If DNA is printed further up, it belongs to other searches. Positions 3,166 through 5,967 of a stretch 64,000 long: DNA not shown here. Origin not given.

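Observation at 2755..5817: ExeA/GspA-like ATPase with periplasmic TPR + ankyrin repeats, paired with an OmpA-type peptidoglycan-binding lipoprotein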

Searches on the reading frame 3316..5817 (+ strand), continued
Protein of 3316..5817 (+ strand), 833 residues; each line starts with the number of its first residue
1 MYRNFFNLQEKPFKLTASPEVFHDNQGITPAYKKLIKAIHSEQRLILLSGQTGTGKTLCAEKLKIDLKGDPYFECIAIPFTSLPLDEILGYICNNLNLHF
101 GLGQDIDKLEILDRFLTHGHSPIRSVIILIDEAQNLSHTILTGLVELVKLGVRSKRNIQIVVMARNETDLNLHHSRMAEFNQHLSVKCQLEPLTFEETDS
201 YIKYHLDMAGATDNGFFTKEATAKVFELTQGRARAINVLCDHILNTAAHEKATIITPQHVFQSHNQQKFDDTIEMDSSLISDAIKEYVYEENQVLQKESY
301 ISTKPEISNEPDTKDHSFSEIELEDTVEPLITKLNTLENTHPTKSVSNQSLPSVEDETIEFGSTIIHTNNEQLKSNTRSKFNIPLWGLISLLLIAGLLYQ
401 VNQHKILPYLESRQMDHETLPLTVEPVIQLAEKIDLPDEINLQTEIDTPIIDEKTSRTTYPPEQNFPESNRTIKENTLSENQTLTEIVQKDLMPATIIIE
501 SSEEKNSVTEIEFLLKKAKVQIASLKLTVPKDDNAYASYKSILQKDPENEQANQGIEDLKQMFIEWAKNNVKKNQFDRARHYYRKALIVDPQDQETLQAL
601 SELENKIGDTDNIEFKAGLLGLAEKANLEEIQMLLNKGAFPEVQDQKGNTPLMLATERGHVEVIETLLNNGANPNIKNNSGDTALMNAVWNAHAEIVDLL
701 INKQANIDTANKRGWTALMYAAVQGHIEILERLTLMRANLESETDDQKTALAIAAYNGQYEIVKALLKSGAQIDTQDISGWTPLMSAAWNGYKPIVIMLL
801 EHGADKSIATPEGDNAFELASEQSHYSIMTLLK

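Call 12: find_homologous_proteins(query=window:3316-5817:+)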
Query window:3316-5817:+ (833 aa): 126 proteins with E <= 0.001 among 8000 candidates; the best 120 are listed.
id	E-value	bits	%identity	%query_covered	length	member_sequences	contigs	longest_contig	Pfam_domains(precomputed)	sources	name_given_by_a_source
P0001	0.0e+0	1852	100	100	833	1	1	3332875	PF13606.13,PF13857.13,PF12796.14,PF00023.37,PF13637.13,PF13401.13,PF24521.3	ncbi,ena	-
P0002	0.0e+0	1235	69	100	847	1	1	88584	PF13606.13,PF13857.13,PF12796.14,PF00023.37,PF13637.13,PF13401.13,PF24521.3,PF13191.13,PF02562.23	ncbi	ncbi:MAG: ankyrin repeat domain-containing protein [Gammaproteobacteria bacterium]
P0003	1.2e-241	822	46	100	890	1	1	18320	PF13606.13,PF13857.13,PF23745.2,PF12796.14,PF00023.37,PF13637.13,PF13401.13,PF24521.3,PF13191.13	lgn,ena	-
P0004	2.0e-237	809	47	100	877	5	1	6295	PF13606.13,PF13857.13,PF00515.35,PF12775.14,PF12796.14,PF00023.37,PF00004.36,PF13637.13,PF13401.13,PF24521.3,PF13191.13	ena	-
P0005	3.0e-233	795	47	100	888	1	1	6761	PF13606.13,PF13857.13,PF23745.2,PF12796.14,PF00023.37,PF13637.13,PF13401.13,PF24521.3,PF13191.13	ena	-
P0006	5.8e-227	774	46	100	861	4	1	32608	PF13606.13,PF13857.13,PF12796.14,PF00023.37,PF13637.13,PF13401.13,PF24521.3,PF13191.13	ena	-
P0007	1.4e-224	766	45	100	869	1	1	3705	PF13606.13,PF13857.13,PF12796.14,PF00023.37,PF13637.13,PF13401.13,PF24521.3,PF13191.13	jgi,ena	-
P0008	6.4e-219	747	46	100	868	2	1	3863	PF13606.13,PF13857.13,PF12796.14,PF00023.37,PF00004.36,PF13637.13,PF13401.13,PF24521.3,PF13191.13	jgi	-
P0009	1.1e-214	733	42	100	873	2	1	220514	PF13606.13,PF13857.13,PF28177.1,PF23745.2,PF12796.14,PF00023.37,PF13637.13,PF13401.13,PF24521.3,PF13191.13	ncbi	-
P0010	4.7e-208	711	44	100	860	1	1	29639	PF13606.13,PF13857.13,PF12796.14,PF00023.37,PF13637.13,PF13401.13,PF24521.3,PF13191.13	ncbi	-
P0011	6.0e-203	695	41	100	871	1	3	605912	PF13606.13,PF13857.13,PF12796.14,PF00023.37,PF00004.36,PF13637.13,PF13401.13,PF24521.3,PF07728.21,PF13191.13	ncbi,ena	-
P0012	9.9e-190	651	40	100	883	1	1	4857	PF13606.13,PF13857.13,PF12796.14,PF00023.37,PF13637.13,PF13401.13,PF24521.3,PF13191.13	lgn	-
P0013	1.1e-183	631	41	95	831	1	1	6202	PF13606.13,PF13857.13,PF12796.14,PF00023.37,PF00004.36,PF13637.13,PF13401.13,PF09848.16,PF24521.3,PF13191.13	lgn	-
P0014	1.8e-141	491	53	52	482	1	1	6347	PF12775.14,PF13401.13,PF13191.13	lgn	-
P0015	3.5e-67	246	34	26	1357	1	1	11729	PF22939.3,PF13606.13,PF13857.13,PF24883.3,PF23745.2,PF12796.14,PF00023.37,PF13637.13,PF24521.3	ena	-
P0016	4.3e-26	110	31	32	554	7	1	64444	PF21327.4,PF13401.13,PF01471.24,PF13191.13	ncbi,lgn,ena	-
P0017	5.3e-26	109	31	32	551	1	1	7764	PF21327.4,PF13401.13,PF01471.24,PF13191.13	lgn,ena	-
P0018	2.5e-25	107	28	42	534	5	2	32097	PF13604.13,PF21327.4,PF13401.13,PF01471.24,PF13191.13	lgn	-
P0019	4.9e-25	106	29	33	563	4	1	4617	PF13604.13,PF21327.4,PF13401.13,PF01471.24,PF13191.13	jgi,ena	-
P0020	6.5e-25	106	32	30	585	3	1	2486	PF13604.13,PF13245.13,PF13401.13,PF01637.25,PF07728.21,PF01471.24,PF13191.13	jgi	jgi:general secretion pathway protein A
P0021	8.7e-25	105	32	30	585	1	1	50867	PF13604.13,PF13245.13,PF13401.13,PF01637.25,PF07728.21,PF01471.24,PF13191.13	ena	-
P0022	8.7e-25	105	32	30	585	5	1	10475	PF13604.13,PF13245.13,PF13401.13,PF01637.25,PF07728.21,PF01471.24,PF13191.13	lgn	-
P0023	8.9e-25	105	32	30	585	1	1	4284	PF13604.13,PF13245.13,PF13401.13,PF01637.25,PF07728.21,PF01471.24,PF13191.13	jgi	jgi:general secretion pathway protein A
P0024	1.0e-24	105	31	30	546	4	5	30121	PF21327.4,PF13245.13,PF13401.13,PF13191.13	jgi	jgi:general secretion pathway protein A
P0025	1.2e-24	105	32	30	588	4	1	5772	PF13245.13,PF13401.13,PF01637.25,PF01471.24,PF13191.13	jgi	jgi:general secretion pathway protein A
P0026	1.5e-24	105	31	30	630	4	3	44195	PF13173.13,PF13604.13,PF13401.13,PF01637.25,PF01471.24,PF13191.13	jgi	jgi:general secretion pathway protein A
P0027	1.6e-24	104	32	30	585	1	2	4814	PF13604.13,PF13245.13,PF13401.13,PF01637.25,PF07728.21,PF01471.24,PF13191.13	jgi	-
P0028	1.7e-24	104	31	30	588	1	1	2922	PF13604.13,PF13401.13,PF01637.25,PF01471.24,PF13191.13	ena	-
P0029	3.7e-24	103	29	31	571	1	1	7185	PF21327.4,PF13401.13,PF01471.24,PF13191.13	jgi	jgi:general secretion pathway protein A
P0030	4.0e-24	103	31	32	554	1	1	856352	PF21327.4,PF13401.13,PF01471.24,PF13191.13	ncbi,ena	-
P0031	4.1e-24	103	32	29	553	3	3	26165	PF21327.4,PF13401.13,PF01471.24,PF13191.13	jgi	jgi:general secretion pathway protein A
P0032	4.3e-24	103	33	30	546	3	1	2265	PF21327.4,PF13401.13,PF01471.24,PF13191.13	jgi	-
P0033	4.4e-24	103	32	30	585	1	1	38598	PF13604.13,PF13245.13,PF13401.13,PF01637.25,PF07728.21,PF01471.24,PF13191.13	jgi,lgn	-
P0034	9.0e-24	102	32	30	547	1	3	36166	PF13604.13,PF13401.13,PF01471.24,PF13191.13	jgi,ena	jgi:general secretion pathway protein A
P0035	9.7e-24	102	32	32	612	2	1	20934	PF13604.13,PF13245.13,PF13401.13,PF01637.25,PF01471.24,PF13191.13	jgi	jgi:general secretion pathway protein A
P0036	1.2e-23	102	31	30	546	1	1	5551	PF13401.13,PF01471.24,PF13191.13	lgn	-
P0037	1.2e-23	102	32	31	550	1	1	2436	PF21327.4,PF13401.13,PF01471.24,PF13191.13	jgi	jgi:general secretion pathway protein A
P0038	1.4e-23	101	33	29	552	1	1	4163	PF21327.4,PF13401.13,PF01471.24,PF13191.13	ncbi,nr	ncbi:MAG TPA: AAA family ATPase [Steroidobacteraceae bacterium]|nr:AAA family ATPase [Steroidobacter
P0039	1.5e-23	101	31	31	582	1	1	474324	PF13401.13,PF01637.25,PF01471.24,PF13191.13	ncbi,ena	-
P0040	1.7e-23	101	31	30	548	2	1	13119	PF13604.13,PF13401.13,PF01471.24,PF13191.13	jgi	jgi:general secretion pathway protein A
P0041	3.9e-23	100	31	31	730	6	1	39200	PF05036.19,PF13604.13,PF13401.13,PF01637.25,PF01471.24,PF13191.13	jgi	jgi:type II secretory pathway predicted ATPase ExeA/murein L,D-transpeptidase YcbB/YkuD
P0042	4.5e-23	100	29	31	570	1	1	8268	PF13604.13,PF21327.4,PF13401.13,PF01471.24,PF13191.13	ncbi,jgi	-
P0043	5.3e-23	99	30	30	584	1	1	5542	PF13245.13,PF13401.13,PF01637.25,PF07728.21,PF01471.24,PF13191.13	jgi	-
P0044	5.4e-23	99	29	32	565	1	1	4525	PF13604.13,PF13245.13,PF13401.13,PF20703.4,PF01471.24,PF13191.13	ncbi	-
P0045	5.8e-23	99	32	30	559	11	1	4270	PF21327.4,PF13401.13,PF01471.24,PF13191.13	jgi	jgi:general secretion pathway protein A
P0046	6.3e-23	99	28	29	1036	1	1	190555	PF22939.3,PF13606.13,PF13857.13,PF28177.1,PF23745.2,PF12796.14,PF00023.37,PF13637.13,PF24521.3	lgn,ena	-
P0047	6.4e-23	99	33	29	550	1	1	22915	PF21327.4,PF13401.13,PF01471.24,PF13191.13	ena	-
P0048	7.4e-23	99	33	30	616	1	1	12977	PF13604.13,PF13245.13,PF13401.13,PF01637.25,PF01471.24,PF13191.13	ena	-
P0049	8.0e-23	99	30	31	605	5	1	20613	PF13173.13,PF13604.13,PF13245.13,PF00004.36,PF13401.13,PF09848.16,PF01637.25,PF07728.21,PF01471.24,PF13191.13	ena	-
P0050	8.3e-23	99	30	29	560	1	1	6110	PF21327.4,PF13401.13,PF01471.24,PF13191.13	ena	-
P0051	1.5e-22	98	32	30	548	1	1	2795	PF21327.4,PF13401.13,PF01471.24,PF13191.13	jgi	jgi:general secretion pathway protein A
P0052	1.9e-22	98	32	30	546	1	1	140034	PF21327.4,PF13401.13,PF01471.24,PF13191.13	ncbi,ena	-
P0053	2.0e-22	98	30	31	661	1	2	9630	PF13604.13,PF21327.4,PF13401.13,PF09848.16,PF07728.21,PF01471.24,PF13191.13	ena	-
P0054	2.4e-22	97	30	31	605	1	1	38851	PF13604.13,PF21327.4,PF13245.13,PF13401.13,PF01637.25,PF07728.21,PF01471.24,PF13191.13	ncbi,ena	-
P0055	2.9e-22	97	31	30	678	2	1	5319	PF21327.4,PF13401.13,PF01471.24,PF13191.13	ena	-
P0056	3.1e-22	97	33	29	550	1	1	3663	PF21327.4,PF13401.13,PF01471.24,PF13191.13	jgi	jgi:general secretion pathway protein A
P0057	4.7e-22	96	31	30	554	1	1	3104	PF21327.4,PF13401.13,PF01471.24,PF13191.13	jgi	jgi:general secretion pathway protein A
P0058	4.8e-22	96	33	29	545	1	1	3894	PF21327.4,PF13401.13,PF01471.24,PF13191.13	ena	-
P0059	5.0e-22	96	33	29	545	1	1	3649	PF21327.4,PF13401.13,PF01471.24,PF13191.13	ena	-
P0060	5.1e-22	96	33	29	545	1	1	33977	PF21327.4,PF13401.13,PF01471.24,PF13191.13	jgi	jgi:general secretion pathway protein A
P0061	5.2e-22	96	33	29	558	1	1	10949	PF21327.4,PF13401.13,PF01471.24,PF13191.13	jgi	jgi:general secretion pathway protein A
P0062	5.3e-22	96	33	29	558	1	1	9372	PF21327.4,PF13401.13,PF01471.24,PF13191.13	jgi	jgi:general secretion pathway protein A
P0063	9.8e-22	95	30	29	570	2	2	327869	PF21327.4,PF13401.13,PF01471.24,PF13191.13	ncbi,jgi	ncbi:MAG TPA: AAA family ATPase [Steroidobacteraceae bacterium]|jgi:general secretion pathway protei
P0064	1.1e-21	95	28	32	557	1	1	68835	PF21327.4,PF00004.36,PF13401.13,PF01471.24,PF13191.13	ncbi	-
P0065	1.3e-21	95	31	30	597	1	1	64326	PF13604.13,PF13401.13,PF20703.4,PF07728.21,PF01471.24,PF13191.13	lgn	-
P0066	1.3e-21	95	31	30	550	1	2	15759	PF21327.4,PF13401.13,PF01471.24,PF13191.13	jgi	jgi:general secretion pathway protein A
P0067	1.7e-21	95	31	29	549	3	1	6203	PF21327.4,PF13401.13,PF01471.24,PF13191.13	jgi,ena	-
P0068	1.8e-21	94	32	30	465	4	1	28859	PF13401.13,PF01471.24,PF13191.13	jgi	jgi:general secretion pathway protein A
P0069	2.1e-21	94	32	29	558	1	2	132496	PF21327.4,PF13401.13,PF01471.24,PF13191.13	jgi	jgi:general secretion pathway protein A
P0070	2.9e-21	94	32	29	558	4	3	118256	PF21327.4,PF13401.13,PF01471.24,PF13191.13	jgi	jgi:general secretion pathway protein A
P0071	3.0e-21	94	30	30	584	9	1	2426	PF13245.13,PF13401.13,PF01637.25,PF01471.24,PF13191.13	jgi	-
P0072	4.0e-21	93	30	31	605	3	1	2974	PF13173.13,PF13604.13,PF21327.4,PF13245.13,PF13401.13,PF01637.25,PF07728.21,PF01471.24,PF13191.13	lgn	-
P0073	5.3e-21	93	30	31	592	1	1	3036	PF13401.13,PF01637.25,PF01471.24,PF13191.13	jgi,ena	-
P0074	9.3e-21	92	30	31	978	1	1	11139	PF01442.24,PF13401.13,PF13191.13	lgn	-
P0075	9.3e-21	92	29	30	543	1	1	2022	PF13401.13,PF01471.24,PF13191.13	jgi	jgi:general secretion pathway protein A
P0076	9.8e-21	92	28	30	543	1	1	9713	PF21327.4,PF13401.13,PF01471.24,PF13191.13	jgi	jgi:general secretion pathway protein A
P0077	1.1e-20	92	30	30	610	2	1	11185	PF13173.13,PF13604.13,PF13245.13,PF13401.13,PF09848.16,PF01637.25,PF07728.21,PF01471.24,PF13191.13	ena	-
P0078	1.3e-20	92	30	30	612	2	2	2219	PF13604.13,PF13245.13,PF13401.13,PF07728.21,PF01471.24,PF13191.13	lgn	-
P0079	1.4e-20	92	29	29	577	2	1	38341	PF13604.13,PF21327.4,PF13401.13,PF01471.24,PF13191.13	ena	-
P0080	1.5e-20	91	29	30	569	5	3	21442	PF13604.13,PF21327.4,PF13245.13,PF13401.13,PF01471.24,PF13191.13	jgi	jgi:general secretion pathway protein A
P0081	1.7e-20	91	28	31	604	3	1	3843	PF13401.13,PF01471.24,PF13191.13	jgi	-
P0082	1.8e-20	91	27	32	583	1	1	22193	PF13604.13,PF21327.4,PF13401.13,PF01471.24,PF13191.13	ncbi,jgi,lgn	-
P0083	1.9e-20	91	29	30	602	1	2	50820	PF21327.4,PF13401.13,PF01471.24,PF13191.13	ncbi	-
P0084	2.3e-20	91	28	31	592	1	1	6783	PF13173.13,PF13401.13,PF01637.25,PF01471.24,PF13191.13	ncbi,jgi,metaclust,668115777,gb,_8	metaclust:\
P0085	2.3e-20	91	28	30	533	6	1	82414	PF21327.4,PF12775.14,PF13401.13,PF09848.16,PF01471.24,PF13191.13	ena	-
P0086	2.4e-20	91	30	31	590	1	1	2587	PF13401.13,PF01637.25,PF01471.24,PF13191.13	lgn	-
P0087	2.4e-20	91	29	30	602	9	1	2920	PF21327.4,PF13401.13,PF01471.24,PF13191.13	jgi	jgi:general secretion pathway protein A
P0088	3.3e-20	90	30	31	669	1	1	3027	PF13401.13,PF07728.21,PF01471.24,PF13191.13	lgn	-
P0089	3.7e-20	90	28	30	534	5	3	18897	PF21327.4,PF13401.13,PF01471.24,PF13191.13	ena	-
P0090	4.5e-20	90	28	31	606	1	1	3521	PF21327.4,PF13245.13,PF13401.13,PF13191.13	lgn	-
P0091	4.9e-20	90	31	30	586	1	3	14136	PF13401.13,PF01637.25,PF01471.24,PF13191.13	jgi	jgi:general secretion pathway protein A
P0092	5.3e-20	90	28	31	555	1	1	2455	PF21327.4,PF13401.13,PF09848.16,PF01471.24,PF13191.13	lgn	-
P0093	5.7e-20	89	29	29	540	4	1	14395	PF21327.4,PF13401.13,PF01471.24,PF13191.13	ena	-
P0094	6.2e-20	89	31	30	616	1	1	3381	PF13401.13,PF01637.25,PF01471.24,PF13191.13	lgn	-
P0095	8.0e-20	89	28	32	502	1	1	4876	PF21327.4,PF13401.13,PF13191.13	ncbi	-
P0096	1.2e-19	88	26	36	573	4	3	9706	PF13604.13,PF21327.4,PF13401.13,PF01471.24,PF13191.13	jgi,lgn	jgi:general secretion pathway protein A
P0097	1.5e-19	88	30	31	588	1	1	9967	PF13401.13,PF01637.25,PF01471.24,PF13191.13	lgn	-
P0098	2.1e-19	88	31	30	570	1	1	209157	PF13604.13,PF13401.13,PF01471.24,PF13191.13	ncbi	-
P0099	2.6e-19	87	30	31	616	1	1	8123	PF13401.13,PF09848.16,PF13191.13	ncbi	-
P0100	3.1e-19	87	27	31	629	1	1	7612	PF24125.2,PF13245.13,PF13401.13,PF09848.16,PF13191.13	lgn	-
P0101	3.9e-19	87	28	33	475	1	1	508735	PF05970.21,PF13401.13,PF05345.19,PF09848.16,PF04851.22,PF13191.13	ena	-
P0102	4.7e-19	86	29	31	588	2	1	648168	PF13401.13,PF01637.25,PF01471.24,PF13191.13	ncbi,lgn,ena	-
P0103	9.9e-19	85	30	30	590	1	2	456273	PF13401.13,PF01471.24,PF13191.13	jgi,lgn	jgi:general secretion pathway protein A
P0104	1.5e-18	85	29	31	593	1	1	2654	PF13401.13,PF01637.25,PF01471.24,PF13191.13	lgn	-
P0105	1.7e-18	85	30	30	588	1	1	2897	PF13401.13,PF01637.25,PF01471.24,PF13191.13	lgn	-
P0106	4.8e-18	83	29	31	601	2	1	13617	PF13401.13,PF01471.24,PF13191.13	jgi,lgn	jgi:general secretion pathway protein A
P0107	6.0e-18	83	30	30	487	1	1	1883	PF05970.21,PF13604.13,PF13401.13,PF05345.19,PF09848.16,PF13191.13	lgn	-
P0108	7.8e-18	82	29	31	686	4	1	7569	PF25201.1,PF13245.13,PF13401.13,PF13191.13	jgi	jgi:type II secretory pathway predicted ATPase ExeA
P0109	1.3e-17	82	29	29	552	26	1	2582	PF13604.13,PF13401.13,PF08239.18,PF13191.13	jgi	-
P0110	6.8e-17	79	28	29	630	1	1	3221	PF13401.13,PF01471.24,PF13191.13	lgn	-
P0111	1.3e-16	78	26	32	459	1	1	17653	PF13604.13,PF13245.13,PF13401.13,PF01637.25,PF13191.13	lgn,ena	-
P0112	1.8e-16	78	28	29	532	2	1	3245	PF13401.13,PF01471.24,PF13191.13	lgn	-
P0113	3.1e-16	77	28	32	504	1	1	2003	PF13173.13,PF13401.13,PF07728.21,PF13191.13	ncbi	-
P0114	1.1e-15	75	28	30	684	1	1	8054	PF13245.13,PF13401.13,PF13191.13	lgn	-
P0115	9.1e-14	69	25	36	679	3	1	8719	PF02350.26,PF13401.13,PF01637.25,PF13191.13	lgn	-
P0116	7.6e-13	66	28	32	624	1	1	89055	PF13401.13,PF01471.24,PF13191.13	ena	-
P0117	8.4e-13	66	28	25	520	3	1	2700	PF13604.13,PF13245.13,PF00004.36,PF13401.13,PF20703.4,PF01471.24,PF13191.13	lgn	-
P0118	8.6e-13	66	24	33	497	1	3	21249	PF05036.19,PF00437.27,PF13604.13,PF13401.13,PF13191.13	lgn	-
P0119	3.5e-12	64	23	33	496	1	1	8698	PF05036.19,PF00437.27,PF13401.13,PF13191.13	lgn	-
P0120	5.3e-12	63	24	33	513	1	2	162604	PF05036.19,PF13401.13,PF13191.13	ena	-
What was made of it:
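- On GspA/ExeA (T2SS assembly ATPase): The GspA homologues in call 12 carry both.
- Homology of the head to GspA proteins that carry PF01471: call 12. The head is homologous to GspA (call 12).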

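Call 14: find_encoding_contigs(protein=P0002, flank=8000, max_places=2)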
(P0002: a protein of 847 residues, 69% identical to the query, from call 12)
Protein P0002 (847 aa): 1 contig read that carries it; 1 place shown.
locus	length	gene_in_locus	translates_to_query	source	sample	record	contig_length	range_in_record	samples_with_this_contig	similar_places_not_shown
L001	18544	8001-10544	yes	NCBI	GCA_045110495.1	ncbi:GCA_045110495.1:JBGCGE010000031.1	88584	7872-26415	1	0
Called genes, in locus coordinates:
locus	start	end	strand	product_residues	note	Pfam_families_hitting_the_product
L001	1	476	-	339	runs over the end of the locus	PF02885:Glycos_trans_3N, PF00591:Glycos_transf_3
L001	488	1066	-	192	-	PF00117:GATase, PF07722:Peptidase_C26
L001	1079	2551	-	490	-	PF04715:, PF00425:Chorismate_bind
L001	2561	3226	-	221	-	PF00702:Hydrolase, PF12710:HAD, PF13419:HAD_2, PF13242:Hydrolase_like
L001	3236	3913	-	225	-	PF00834:Ribul_P_3_epim, PF01729:QRPTase_C (faint)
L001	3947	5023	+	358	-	PF12048:DUF3530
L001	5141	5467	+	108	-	-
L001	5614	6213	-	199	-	PF04893:Yip1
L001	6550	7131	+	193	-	PF00581:Rhodanese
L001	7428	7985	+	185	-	PF00691:OmpA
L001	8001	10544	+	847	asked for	PF13191:AAA_16, PF13401:AAA_22, PF12796:Ank_2, PF00023:Ank, PF13857:Ank_5, PF12796:Ank_2, PF13637:Ank_4, PF12796:Ank_2, +9 more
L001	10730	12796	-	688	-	PF19554:DUF6077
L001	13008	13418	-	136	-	PF04138:GtrA_DPMS_TM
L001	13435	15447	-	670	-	PF13522:GATase_6, PF13537:GATase_7 (faint)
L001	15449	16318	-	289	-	PF02353:CMAS (weak), PF13489:Methyltransf_23, PF13847:Methyltransf_31, PF08241:Methyltransf_11, PF08242:Methyltransf_12, PF13649:Methyltransf_25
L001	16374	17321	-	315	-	PF00535:Glycos_transf_2, PF13641:Glyco_tranf_2_3 (weak)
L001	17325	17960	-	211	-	PF13489:Methyltransf_23, PF07021:MetW (weak), PF13847:Methyltransf_31, PF08241:Methyltransf_11, PF08242:Methyltransf_12, PF13649:Methyltransf_25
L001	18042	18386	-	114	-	PF00892:EamA (weak)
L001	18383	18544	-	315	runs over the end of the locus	PF01209:Ubie_methyltran, PF13489:Methyltransf_23, PF13847:Methyltransf_31, PF08241:Methyltransf_11, PF08242:Methyltransf_12, PF13649:Methyltransf_25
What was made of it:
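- The closest orthologue (L001) also has glycosyltransferase genes downstream on the opposite strand (call 14).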
